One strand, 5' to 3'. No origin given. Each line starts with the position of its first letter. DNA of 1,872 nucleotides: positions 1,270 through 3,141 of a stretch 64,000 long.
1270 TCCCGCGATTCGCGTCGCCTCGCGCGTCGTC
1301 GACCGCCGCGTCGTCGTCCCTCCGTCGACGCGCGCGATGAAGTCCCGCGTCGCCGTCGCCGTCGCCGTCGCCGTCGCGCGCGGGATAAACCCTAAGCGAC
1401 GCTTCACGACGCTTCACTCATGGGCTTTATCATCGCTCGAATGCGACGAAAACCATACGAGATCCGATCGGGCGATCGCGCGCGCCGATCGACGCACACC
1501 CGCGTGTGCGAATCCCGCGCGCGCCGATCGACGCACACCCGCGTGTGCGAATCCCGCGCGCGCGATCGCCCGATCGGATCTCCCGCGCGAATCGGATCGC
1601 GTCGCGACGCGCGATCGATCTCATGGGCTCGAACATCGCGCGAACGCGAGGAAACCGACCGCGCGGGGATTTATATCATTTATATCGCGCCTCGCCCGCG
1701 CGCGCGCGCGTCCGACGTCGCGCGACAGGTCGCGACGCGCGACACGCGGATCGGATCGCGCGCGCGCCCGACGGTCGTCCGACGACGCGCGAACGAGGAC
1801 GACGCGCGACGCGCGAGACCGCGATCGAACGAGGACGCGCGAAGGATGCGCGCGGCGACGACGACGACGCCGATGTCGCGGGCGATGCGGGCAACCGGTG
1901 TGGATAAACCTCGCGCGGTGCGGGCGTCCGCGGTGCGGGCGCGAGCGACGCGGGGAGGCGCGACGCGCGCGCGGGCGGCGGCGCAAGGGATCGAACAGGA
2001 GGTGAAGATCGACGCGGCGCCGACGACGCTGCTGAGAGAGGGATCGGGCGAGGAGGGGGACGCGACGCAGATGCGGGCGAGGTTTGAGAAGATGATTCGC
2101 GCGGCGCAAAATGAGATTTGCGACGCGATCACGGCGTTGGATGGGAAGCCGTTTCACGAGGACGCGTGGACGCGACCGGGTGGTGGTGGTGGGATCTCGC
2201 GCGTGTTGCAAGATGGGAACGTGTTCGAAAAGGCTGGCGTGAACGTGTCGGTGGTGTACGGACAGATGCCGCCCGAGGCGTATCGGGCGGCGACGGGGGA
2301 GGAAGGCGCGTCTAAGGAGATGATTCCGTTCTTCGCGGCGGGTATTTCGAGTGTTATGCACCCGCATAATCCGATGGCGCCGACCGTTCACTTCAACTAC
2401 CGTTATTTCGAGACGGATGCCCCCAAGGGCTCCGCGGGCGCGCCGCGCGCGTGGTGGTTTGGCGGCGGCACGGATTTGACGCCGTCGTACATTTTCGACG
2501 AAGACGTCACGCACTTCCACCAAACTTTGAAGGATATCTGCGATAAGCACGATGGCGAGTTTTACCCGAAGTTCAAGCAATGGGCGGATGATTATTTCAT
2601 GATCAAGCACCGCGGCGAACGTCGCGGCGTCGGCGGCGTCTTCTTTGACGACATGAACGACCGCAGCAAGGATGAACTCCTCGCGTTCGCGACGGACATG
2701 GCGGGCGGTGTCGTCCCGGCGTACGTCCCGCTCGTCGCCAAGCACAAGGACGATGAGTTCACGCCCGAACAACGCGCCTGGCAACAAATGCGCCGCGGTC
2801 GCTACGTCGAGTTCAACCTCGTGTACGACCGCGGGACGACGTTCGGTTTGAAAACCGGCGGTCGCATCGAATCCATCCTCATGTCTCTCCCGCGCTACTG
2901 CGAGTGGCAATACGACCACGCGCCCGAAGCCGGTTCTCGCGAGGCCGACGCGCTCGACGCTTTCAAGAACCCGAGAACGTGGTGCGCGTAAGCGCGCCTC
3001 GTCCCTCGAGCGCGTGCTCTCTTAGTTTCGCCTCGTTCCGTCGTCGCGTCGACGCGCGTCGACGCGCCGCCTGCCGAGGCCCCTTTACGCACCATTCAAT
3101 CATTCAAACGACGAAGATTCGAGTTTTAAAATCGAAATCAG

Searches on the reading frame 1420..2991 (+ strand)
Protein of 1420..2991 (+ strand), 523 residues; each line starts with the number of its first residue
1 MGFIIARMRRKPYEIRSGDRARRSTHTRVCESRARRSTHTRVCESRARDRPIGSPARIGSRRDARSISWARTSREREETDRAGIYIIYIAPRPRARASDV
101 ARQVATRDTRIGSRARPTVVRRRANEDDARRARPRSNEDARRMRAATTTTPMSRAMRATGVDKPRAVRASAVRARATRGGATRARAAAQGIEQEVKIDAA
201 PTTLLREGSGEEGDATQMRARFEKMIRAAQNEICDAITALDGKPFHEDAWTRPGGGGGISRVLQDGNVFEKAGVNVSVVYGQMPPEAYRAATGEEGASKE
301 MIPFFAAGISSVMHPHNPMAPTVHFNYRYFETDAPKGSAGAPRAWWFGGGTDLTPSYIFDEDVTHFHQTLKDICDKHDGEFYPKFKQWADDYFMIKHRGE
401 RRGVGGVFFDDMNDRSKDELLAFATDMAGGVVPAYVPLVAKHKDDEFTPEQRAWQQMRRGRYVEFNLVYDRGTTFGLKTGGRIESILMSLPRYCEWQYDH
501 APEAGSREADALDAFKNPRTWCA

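Call 61: search_protein_families(library=pfam, proteins=[window:1420-2991:+], max_evalue=0.001)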
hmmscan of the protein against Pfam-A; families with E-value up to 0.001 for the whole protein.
window:1420-2991:+ (523 aa): 1 family
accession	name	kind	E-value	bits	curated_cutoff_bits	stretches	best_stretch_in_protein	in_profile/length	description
PF01218.23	Coprogen_oxidas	-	2.4e-134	447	31.8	1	222-521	2-295/295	Coproporphyrinogen III oxidase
